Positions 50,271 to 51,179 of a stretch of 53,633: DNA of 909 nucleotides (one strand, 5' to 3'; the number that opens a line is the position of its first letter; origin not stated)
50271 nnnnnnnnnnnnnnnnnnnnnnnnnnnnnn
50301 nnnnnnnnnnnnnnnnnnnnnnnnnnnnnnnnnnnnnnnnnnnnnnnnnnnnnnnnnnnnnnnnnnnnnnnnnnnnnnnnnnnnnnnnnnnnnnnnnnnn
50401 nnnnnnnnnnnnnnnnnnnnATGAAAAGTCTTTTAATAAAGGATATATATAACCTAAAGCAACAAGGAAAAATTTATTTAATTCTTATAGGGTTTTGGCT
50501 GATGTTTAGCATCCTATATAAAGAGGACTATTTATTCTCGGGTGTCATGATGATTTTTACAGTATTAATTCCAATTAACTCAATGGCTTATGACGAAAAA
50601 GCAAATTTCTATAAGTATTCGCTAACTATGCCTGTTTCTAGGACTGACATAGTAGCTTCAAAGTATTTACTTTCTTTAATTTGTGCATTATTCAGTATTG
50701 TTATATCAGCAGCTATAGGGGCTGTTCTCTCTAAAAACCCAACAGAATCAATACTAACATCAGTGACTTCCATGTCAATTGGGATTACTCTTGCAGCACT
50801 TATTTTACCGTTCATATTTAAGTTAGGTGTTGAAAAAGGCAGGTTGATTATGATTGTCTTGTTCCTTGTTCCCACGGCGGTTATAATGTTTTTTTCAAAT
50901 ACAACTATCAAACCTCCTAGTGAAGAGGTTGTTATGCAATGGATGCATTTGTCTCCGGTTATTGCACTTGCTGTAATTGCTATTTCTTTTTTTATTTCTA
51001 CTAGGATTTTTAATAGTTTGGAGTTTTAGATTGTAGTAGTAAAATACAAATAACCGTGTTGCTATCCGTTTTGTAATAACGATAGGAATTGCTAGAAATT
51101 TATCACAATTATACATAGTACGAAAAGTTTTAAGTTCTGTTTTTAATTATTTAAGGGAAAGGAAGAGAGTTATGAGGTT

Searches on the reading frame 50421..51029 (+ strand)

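Call 105: search_protein_families(library=pfam, proteins=[window:50421-51029:+], max_evalue=0.0001)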
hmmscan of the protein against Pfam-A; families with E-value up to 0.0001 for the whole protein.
window:50421-51029:+ (202 aa): 2 families
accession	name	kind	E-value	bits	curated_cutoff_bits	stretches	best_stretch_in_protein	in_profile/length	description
PF13346.12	ABC2_membrane_5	-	6.4e-35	121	25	1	3-198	1-205/205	ABC-2 family transporter protein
PF12730.13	ABC2_membrane_4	-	1e-05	26.1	27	1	36-150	53-174/179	ABC-2 family transporter protein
